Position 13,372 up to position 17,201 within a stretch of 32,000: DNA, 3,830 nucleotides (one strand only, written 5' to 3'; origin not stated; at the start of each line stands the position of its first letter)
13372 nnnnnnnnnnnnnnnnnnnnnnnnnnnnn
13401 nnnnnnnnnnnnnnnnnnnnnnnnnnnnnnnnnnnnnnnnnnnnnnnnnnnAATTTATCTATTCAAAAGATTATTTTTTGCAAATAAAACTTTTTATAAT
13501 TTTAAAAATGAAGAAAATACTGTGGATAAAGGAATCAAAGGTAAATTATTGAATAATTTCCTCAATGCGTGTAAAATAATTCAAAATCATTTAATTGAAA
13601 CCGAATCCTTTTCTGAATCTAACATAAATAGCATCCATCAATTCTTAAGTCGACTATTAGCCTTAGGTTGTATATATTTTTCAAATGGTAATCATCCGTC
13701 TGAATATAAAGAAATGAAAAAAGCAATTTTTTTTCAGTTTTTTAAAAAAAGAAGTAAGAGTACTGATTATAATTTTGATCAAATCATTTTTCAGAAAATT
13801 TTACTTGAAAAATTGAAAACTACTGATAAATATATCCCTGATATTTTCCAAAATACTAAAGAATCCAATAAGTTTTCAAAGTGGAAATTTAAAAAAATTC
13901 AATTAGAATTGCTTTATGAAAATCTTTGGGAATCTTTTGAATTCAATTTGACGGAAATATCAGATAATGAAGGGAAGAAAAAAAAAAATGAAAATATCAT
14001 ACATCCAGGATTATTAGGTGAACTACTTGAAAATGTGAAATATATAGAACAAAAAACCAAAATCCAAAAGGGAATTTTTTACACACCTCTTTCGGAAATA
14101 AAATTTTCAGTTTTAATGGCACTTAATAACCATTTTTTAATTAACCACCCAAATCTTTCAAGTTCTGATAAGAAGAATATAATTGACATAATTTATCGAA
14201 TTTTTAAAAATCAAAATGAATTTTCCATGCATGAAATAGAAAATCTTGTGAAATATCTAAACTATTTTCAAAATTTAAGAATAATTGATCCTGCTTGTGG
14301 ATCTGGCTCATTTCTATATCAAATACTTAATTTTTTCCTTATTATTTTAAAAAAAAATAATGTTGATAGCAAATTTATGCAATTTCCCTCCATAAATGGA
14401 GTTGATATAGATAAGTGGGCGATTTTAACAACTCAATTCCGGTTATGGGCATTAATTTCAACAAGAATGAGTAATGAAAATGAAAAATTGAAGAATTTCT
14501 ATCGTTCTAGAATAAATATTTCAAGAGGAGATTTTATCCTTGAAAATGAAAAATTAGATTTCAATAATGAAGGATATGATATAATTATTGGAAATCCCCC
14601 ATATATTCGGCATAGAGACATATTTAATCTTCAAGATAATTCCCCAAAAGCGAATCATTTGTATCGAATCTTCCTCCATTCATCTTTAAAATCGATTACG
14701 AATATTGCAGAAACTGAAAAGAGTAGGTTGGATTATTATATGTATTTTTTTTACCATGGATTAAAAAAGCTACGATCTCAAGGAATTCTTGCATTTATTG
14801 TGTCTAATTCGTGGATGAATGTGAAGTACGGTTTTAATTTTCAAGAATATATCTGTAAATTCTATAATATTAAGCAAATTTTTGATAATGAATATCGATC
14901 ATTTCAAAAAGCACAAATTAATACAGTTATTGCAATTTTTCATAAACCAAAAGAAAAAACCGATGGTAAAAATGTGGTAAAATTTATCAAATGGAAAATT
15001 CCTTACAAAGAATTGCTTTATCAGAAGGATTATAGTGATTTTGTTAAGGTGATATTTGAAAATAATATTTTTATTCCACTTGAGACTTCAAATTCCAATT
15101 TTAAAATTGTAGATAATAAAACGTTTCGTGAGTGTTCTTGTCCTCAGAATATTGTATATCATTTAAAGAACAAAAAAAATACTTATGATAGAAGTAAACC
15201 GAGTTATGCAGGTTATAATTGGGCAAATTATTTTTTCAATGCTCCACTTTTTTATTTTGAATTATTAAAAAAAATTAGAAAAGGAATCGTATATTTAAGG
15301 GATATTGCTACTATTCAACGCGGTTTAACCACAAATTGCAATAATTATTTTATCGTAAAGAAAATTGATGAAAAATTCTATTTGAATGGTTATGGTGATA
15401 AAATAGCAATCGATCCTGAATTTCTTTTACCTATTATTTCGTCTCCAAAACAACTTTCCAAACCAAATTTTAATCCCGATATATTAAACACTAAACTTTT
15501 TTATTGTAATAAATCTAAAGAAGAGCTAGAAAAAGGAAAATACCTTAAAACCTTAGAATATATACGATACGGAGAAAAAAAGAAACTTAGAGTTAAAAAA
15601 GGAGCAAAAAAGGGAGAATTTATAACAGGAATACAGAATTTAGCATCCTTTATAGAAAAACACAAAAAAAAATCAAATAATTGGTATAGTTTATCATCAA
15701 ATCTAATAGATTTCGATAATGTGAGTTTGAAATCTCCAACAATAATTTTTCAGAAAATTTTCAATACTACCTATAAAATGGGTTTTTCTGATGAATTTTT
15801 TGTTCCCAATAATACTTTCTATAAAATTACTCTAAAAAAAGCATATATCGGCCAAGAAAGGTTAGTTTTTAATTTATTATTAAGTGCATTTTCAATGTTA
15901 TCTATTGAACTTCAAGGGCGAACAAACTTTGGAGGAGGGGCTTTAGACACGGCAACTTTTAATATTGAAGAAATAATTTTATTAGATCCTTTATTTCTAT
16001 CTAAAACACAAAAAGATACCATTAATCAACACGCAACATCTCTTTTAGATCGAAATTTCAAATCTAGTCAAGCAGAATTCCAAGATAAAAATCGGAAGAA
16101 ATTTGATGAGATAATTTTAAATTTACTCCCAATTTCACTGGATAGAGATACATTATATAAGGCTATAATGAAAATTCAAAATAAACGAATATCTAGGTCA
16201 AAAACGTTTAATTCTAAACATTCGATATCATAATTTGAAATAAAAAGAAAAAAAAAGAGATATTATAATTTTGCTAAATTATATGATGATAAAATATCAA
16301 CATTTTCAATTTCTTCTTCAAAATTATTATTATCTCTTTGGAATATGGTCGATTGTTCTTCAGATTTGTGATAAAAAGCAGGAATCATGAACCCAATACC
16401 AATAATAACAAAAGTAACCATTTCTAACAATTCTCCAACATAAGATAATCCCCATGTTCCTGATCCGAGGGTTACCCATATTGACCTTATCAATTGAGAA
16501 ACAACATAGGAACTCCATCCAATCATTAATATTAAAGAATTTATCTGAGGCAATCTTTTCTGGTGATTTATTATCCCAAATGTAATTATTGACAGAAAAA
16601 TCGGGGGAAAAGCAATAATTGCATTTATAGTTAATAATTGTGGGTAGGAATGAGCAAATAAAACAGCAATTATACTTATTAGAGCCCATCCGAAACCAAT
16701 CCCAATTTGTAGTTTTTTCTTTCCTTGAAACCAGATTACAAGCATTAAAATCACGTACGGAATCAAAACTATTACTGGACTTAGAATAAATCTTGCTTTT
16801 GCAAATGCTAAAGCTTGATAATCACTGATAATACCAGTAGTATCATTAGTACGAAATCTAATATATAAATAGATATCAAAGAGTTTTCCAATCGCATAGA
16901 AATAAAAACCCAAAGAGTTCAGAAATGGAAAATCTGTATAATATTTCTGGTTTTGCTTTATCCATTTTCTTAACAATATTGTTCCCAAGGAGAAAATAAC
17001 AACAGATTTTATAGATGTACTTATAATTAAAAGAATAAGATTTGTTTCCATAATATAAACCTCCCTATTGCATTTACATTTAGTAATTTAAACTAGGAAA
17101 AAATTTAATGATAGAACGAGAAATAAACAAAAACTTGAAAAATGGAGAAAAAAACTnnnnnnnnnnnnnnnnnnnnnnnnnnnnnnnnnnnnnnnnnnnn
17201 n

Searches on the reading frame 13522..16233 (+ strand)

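Call 7: search_protein_families(library=pfam, proteins=[window:13522-16233:+], max_evalue=0.01)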
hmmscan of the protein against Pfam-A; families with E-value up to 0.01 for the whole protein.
window:13522-16233:+ (903 aa): 4 families
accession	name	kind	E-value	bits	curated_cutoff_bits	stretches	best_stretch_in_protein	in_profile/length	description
PF07669.17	Eco57I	-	2.7e-23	83.3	25.3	1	291-458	3-168/171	Eco57I restriction-modification methylase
PF02384.22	N6_Mtase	-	6.4e-09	36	20.4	1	241-493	37-248/311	N-6 DNA Methylase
PF20473.4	MmeI_Mtase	-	1e-08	35.2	27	1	238-432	7-203/259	MmeI, DNA-methyltransferase domain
PF01170.24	UPF0020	-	0.0043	17.2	22.3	0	243-265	21-43/197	RMKL-like, methyltransferase domain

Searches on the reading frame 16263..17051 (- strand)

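Call 7: search_protein_families(library=pfam, proteins=[window:16263-17051:-], max_evalue=0.01)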
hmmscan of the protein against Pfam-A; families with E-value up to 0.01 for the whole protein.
window:16263-17051:- (262 aa): 0 families

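Call 84: search_protein_families(library=ncbifam, proteins=[window:16263-17051:-], max_evalue=0.01)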
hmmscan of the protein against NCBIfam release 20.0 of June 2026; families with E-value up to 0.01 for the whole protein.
window:16263-17051:- (262 aa): 1 family
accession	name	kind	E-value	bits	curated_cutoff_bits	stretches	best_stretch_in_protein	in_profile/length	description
NF045937.1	MSC_0624_12TM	equivalog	0.0025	16.5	70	1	8-209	208-412/445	MSC_0624 family F1-like ATPase-associated membrane protein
